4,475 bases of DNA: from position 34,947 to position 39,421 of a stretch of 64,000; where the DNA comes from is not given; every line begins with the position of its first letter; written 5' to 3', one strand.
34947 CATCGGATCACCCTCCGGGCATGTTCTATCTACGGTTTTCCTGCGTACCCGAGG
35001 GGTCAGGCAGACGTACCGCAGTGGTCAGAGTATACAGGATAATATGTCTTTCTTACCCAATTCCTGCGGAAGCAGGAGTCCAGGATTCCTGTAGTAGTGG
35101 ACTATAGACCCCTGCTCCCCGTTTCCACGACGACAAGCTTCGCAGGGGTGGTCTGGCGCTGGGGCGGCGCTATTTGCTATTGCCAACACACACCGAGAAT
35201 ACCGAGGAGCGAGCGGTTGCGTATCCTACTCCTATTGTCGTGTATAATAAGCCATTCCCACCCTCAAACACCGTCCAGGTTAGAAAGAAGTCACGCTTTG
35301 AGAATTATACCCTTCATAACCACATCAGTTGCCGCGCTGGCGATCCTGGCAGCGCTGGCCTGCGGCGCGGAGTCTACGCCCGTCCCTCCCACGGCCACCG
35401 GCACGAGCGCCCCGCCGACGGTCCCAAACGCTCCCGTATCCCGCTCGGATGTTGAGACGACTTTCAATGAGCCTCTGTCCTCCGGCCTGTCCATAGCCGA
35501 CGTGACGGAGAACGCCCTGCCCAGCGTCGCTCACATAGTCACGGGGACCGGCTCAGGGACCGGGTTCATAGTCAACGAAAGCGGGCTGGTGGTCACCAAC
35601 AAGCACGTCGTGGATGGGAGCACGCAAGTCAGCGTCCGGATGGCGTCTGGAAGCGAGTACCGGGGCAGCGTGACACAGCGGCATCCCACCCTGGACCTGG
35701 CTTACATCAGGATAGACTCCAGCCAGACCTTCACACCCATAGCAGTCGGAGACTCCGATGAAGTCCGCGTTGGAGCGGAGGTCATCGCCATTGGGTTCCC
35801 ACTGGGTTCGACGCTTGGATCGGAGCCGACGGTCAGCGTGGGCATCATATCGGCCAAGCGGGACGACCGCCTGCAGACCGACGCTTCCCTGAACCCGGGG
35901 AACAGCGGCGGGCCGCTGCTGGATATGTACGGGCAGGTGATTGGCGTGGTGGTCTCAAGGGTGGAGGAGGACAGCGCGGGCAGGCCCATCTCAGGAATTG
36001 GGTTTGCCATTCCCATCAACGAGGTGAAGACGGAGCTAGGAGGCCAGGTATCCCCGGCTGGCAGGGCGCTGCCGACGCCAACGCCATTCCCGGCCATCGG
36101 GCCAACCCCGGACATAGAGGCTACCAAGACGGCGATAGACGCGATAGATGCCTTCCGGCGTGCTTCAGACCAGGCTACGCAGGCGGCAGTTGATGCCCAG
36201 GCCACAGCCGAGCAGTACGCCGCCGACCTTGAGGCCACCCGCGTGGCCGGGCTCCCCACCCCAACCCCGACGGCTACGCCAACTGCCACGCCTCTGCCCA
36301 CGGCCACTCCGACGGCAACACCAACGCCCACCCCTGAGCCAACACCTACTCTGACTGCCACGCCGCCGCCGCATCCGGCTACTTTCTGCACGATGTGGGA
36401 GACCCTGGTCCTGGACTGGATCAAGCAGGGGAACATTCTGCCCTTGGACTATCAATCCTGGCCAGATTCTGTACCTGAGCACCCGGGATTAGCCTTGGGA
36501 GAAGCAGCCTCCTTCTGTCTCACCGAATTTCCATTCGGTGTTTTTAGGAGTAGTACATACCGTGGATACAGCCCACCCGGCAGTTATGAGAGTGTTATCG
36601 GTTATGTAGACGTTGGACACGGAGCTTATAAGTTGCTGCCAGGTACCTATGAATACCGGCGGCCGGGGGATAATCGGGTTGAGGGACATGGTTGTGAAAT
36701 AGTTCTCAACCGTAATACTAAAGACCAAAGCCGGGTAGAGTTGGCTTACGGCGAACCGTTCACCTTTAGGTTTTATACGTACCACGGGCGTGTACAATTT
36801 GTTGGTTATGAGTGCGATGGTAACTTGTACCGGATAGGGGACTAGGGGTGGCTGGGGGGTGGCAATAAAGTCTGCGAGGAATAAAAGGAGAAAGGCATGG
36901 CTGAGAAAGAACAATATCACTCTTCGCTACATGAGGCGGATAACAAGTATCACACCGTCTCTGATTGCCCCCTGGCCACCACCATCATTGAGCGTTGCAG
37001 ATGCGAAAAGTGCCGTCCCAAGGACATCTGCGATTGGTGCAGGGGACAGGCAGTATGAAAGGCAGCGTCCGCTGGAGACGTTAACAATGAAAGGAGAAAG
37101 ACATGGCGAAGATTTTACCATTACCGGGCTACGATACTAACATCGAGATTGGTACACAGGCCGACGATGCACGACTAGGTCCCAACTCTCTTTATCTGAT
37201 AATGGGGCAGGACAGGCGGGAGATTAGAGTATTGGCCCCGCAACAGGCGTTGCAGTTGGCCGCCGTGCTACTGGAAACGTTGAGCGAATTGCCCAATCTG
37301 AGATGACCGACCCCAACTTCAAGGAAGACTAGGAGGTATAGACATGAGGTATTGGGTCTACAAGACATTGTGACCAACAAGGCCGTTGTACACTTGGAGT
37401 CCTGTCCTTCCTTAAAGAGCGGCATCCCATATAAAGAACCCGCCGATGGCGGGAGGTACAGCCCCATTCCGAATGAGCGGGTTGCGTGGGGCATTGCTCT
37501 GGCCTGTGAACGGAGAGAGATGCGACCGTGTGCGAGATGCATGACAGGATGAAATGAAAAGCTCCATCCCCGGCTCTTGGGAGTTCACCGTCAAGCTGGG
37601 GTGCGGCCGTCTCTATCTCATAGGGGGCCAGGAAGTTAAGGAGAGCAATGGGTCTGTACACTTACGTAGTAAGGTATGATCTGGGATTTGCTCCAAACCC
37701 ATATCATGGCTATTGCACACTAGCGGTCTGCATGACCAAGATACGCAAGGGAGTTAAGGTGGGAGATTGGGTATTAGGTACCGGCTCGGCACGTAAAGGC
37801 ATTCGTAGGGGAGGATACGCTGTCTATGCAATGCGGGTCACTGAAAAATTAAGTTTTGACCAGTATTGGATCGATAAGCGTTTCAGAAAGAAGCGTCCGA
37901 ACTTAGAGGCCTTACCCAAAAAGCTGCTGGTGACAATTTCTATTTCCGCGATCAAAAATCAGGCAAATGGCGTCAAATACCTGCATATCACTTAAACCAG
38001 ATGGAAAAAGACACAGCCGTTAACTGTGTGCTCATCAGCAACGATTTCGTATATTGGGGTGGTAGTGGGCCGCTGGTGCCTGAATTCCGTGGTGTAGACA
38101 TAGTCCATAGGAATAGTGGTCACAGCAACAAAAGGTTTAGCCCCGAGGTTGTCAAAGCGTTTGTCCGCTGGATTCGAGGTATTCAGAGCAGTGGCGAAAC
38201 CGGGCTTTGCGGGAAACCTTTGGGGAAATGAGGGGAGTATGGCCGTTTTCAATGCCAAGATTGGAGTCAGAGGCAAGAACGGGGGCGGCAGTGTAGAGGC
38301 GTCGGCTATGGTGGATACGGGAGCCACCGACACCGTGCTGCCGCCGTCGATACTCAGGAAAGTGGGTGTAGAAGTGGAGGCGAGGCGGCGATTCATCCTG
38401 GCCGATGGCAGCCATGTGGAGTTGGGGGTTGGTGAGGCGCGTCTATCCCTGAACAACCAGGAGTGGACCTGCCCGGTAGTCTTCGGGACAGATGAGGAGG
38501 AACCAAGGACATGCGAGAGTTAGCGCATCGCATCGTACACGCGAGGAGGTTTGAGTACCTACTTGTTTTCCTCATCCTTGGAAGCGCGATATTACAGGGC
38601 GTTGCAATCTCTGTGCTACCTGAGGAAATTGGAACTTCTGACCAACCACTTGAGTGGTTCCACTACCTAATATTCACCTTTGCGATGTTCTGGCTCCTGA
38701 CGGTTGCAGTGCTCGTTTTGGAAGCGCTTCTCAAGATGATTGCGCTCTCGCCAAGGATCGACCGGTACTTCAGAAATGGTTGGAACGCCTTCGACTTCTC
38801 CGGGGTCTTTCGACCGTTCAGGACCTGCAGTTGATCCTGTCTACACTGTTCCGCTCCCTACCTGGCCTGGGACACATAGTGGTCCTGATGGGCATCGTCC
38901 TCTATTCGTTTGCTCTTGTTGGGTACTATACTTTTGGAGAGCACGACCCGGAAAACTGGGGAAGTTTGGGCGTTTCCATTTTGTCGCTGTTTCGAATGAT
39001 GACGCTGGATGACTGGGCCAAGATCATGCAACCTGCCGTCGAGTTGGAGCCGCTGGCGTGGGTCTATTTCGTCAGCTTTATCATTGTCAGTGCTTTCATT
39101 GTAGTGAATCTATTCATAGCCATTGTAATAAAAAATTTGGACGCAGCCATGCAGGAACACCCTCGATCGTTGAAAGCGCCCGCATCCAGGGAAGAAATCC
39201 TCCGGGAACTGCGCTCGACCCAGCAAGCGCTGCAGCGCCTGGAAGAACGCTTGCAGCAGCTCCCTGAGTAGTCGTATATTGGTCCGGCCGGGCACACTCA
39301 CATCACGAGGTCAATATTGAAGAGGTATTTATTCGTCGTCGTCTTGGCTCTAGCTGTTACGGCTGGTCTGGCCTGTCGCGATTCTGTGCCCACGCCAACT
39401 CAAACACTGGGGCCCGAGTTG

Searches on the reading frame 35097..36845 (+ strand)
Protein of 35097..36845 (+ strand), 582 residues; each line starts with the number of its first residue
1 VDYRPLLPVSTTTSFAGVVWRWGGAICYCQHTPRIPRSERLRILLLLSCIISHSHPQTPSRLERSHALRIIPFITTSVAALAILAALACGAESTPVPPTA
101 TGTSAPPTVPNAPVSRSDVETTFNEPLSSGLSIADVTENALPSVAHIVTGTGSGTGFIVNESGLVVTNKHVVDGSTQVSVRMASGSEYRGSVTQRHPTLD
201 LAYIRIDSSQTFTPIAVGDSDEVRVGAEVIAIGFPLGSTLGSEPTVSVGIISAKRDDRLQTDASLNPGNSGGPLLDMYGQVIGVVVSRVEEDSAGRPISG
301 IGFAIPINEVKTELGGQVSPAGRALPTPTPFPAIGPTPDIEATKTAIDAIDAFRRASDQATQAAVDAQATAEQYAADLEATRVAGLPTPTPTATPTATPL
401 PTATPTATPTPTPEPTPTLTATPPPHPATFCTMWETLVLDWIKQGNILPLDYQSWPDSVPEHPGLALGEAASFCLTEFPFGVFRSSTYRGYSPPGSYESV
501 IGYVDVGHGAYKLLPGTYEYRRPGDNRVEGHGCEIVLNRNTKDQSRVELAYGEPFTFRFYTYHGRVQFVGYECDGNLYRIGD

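Call 57: search_protein_families(library=pfam, proteins=[window:35097-36845:+], max_evalue=0.001)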
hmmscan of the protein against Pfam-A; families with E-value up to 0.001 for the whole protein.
window:35097-36845:+ (582 aa): 3 families
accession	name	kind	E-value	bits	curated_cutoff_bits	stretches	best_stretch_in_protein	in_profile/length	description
PF13365.12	Trypsin_2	-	2.3e-31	109.9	27.6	1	154-284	1-144/144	Trypsin-like peptidase domain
PF00089.32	Trypsin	-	7.3e-17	62.4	20.6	1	139-311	10-217/220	Trypsin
PF10459.15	Peptidase_S46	-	0.00087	18.5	22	0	136-177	31-72/698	Peptidase S46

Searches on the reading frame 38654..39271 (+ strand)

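Call 57: search_protein_families(library=pfam, proteins=[window:38654-39271:+], max_evalue=0.001)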
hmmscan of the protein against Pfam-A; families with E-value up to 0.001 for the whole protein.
window:38654-39271:+ (205 aa): 2 families
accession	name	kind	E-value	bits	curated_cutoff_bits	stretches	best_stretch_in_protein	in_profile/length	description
PF00520.37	Ion_trans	-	3.3e-26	92.4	25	1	45-165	102-236/241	Ion transport protein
PF08016.18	PKD_channel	-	6.7e-13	49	22.4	1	45-160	108-220/225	Polycystin cation channel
